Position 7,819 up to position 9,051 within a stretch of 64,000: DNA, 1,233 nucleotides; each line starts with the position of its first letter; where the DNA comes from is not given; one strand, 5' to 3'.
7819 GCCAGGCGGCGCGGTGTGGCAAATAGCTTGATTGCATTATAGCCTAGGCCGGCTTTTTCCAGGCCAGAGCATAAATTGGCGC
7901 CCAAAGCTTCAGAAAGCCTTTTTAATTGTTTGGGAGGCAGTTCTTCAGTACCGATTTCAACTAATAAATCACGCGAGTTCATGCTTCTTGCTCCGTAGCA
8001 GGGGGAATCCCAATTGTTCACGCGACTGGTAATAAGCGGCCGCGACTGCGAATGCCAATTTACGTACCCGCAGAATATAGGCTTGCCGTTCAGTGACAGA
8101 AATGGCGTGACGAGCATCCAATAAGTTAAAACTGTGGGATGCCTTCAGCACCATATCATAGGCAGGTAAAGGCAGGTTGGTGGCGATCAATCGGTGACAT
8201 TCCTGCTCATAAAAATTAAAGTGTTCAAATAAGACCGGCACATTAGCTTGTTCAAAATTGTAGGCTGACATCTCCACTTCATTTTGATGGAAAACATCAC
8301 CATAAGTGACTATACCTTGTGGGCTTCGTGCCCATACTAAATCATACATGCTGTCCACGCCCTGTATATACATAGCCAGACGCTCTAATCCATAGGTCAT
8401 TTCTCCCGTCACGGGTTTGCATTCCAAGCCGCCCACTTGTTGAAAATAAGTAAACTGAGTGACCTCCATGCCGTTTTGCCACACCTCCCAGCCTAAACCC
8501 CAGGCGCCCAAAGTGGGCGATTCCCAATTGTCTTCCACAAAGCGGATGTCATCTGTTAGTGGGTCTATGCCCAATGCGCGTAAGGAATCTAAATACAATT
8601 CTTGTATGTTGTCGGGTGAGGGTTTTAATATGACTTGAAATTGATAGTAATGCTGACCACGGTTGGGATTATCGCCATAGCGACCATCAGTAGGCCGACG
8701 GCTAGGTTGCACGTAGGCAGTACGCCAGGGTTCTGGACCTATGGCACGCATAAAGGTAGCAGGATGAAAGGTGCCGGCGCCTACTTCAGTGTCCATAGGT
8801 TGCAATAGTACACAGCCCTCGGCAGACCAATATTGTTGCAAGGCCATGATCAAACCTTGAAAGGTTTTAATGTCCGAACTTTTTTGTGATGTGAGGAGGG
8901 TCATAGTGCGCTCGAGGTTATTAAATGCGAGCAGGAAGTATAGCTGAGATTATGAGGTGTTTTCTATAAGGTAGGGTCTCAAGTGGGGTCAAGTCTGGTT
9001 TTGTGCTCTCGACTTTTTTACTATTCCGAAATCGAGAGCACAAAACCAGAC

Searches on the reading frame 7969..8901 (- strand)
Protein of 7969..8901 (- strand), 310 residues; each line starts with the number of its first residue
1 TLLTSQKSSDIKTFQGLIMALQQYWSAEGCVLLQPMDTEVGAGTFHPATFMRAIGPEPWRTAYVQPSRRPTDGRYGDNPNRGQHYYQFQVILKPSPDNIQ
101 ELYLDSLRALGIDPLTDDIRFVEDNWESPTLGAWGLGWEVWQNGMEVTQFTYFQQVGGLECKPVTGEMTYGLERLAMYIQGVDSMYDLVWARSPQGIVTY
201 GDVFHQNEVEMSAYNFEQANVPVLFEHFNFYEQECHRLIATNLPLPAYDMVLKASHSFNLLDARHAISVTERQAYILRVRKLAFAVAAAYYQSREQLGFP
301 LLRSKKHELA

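Call 43: search_protein_families(library=pfam, proteins=[window:7969-8901:-], max_evalue=0.00001)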
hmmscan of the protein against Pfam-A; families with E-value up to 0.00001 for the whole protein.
window:7969-8901:- (310 aa): 1 family
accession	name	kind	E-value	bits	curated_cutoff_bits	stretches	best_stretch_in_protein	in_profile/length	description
PF02091.20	tRNA-synt_2e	-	1.7e-148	493.8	27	1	14-295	1-278/278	Glycyl-tRNA synthetase alpha subunit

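Call 46: find_homologous_proteins(query=window:7969-8901:-, max_evalue=1e-50)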
Query window:7969-8901:- (310 aa): 8000 proteins with E <= 1e-50 among 8000 candidates; the best 120 are listed.
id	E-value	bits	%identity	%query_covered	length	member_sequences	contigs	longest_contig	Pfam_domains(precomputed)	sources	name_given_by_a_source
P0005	8.5e-213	724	100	100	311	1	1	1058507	PF02091.21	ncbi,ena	-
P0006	2.0e-197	673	92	99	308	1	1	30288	PF02091.21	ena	-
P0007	2.4e-196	669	92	99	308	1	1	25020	PF02091.21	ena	-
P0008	7.4e-193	658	91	98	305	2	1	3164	PF02091.21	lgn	-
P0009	8.1e-184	628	87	96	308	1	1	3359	PF02091.21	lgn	-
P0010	6.9e-180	615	84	97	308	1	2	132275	PF02091.21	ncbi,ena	-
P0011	3.6e-178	610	83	97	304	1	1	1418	PF02091.21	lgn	-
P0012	8.7e-178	609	85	95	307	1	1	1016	PF02091.21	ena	-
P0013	2.0e-177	607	83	97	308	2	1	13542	PF02091.21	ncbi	-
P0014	7.4e-177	605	84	97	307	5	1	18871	PF02091.21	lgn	-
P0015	1.0e-176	605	83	97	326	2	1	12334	PF02091.21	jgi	jgi:glycyl-tRNA synthetase alpha chain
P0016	2.1e-175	601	82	97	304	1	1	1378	PF02091.21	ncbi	-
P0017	2.1e-174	597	81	96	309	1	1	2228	PF02091.21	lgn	-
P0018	2.4e-174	597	81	98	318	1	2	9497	PF02091.21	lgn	-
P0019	3.0e-174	597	84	93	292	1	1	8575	PF02091.21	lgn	-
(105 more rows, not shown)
